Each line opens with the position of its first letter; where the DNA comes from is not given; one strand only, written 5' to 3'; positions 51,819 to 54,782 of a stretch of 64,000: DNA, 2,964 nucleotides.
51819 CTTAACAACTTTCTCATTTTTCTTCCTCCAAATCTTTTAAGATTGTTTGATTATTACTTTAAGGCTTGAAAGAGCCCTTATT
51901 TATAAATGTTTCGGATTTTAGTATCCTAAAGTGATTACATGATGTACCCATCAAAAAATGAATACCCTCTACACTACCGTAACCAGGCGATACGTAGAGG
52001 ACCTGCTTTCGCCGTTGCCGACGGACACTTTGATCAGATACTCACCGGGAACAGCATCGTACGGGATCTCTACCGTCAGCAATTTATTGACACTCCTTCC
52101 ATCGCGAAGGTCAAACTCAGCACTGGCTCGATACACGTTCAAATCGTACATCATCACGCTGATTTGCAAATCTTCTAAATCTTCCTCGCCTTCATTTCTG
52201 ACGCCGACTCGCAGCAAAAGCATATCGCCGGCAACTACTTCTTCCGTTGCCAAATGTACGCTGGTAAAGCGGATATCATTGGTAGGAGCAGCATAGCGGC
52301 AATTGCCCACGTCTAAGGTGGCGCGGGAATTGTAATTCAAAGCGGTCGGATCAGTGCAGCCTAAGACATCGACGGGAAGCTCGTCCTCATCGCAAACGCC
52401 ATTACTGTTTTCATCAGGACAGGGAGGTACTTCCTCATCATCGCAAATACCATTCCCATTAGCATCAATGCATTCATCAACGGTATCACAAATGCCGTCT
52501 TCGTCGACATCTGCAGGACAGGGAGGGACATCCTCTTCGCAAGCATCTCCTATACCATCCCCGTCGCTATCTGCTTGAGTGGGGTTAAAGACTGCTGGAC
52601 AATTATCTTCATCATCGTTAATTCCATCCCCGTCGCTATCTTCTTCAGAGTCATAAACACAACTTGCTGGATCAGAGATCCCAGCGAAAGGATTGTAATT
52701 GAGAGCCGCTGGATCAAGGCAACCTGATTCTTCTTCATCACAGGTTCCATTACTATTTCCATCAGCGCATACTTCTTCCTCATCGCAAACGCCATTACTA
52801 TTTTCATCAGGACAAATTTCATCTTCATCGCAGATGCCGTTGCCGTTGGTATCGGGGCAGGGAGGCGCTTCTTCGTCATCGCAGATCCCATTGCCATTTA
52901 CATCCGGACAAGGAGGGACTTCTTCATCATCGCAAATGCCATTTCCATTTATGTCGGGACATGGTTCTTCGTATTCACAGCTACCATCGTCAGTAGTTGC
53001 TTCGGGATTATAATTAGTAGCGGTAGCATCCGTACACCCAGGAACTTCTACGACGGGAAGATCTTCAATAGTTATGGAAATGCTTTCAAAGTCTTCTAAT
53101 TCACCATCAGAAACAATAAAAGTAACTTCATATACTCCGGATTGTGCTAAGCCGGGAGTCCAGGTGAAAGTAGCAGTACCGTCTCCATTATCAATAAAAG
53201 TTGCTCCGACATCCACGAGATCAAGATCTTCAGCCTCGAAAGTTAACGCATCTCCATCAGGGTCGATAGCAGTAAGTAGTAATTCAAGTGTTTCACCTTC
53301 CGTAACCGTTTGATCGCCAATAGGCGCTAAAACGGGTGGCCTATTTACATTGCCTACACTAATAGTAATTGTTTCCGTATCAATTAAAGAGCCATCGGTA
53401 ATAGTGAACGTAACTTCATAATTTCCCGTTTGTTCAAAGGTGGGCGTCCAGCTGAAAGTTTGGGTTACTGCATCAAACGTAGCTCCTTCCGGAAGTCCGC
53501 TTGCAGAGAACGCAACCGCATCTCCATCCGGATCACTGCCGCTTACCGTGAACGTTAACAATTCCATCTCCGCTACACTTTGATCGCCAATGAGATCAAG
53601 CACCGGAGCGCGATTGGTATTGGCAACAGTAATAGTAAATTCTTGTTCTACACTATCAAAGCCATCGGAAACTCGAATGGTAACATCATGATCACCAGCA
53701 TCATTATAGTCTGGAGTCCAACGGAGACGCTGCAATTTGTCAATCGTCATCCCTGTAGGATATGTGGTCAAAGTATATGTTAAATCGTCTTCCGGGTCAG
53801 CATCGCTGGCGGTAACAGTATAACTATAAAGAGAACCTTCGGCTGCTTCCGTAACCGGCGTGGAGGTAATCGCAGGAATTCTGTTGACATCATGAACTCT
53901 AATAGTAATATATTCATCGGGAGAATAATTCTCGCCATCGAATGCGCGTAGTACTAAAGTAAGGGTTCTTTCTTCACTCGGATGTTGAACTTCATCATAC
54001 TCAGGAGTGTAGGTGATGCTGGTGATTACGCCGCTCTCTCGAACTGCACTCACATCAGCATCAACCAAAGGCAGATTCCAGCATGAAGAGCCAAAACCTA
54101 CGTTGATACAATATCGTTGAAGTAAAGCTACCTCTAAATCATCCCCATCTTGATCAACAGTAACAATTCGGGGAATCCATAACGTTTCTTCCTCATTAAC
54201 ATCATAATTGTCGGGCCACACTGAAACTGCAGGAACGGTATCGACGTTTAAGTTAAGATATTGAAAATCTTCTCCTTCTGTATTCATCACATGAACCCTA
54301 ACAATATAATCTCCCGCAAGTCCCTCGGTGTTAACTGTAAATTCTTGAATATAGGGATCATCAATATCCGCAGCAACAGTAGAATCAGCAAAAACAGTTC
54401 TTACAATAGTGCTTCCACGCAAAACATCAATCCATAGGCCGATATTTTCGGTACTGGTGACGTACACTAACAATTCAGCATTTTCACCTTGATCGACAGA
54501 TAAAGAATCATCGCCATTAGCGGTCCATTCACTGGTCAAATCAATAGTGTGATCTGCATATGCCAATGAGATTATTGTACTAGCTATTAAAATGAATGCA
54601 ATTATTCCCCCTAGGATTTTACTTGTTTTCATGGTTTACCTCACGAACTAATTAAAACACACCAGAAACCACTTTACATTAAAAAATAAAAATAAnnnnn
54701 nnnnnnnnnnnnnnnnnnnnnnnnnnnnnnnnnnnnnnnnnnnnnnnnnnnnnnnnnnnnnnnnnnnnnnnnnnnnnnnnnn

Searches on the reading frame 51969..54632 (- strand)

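Call 54: search_protein_families(library=pfam, proteins=[window:51969-54632:-], max_evalue=0.00001)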
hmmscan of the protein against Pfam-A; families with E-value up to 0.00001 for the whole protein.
window:51969-54632:- (887 aa): 7 families
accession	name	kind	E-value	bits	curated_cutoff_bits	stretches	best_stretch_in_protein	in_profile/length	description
PF05345.18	He_PIG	-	6.2e-33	113.5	24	2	343-426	2-95/96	Putative Ig domain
PF17963.7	Big_9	-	2.6e-26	92.8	23.6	3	430-511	1-78/89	Bacterial Ig domain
PF17892.7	Cadherin_5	-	8.1e-14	51.7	26.5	1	448-521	26-96/98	Cadherin-like domain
PF18911.6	PKD_4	-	4.5e-12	46.3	27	1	340-424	1-81/85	PKD domain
PF17803.7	Cadherin_4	-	2e-11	44.7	25.1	1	421-489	2-71/71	Bacterial cadherin-like domain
PF00801.26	PKD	-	1e-10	41.9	23.5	0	352-421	10-75/80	PKD domain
PF25275.1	Golvesin_C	-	6.1e-07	30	31.6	0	480-507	34-61/132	Golvesin C-terminal domain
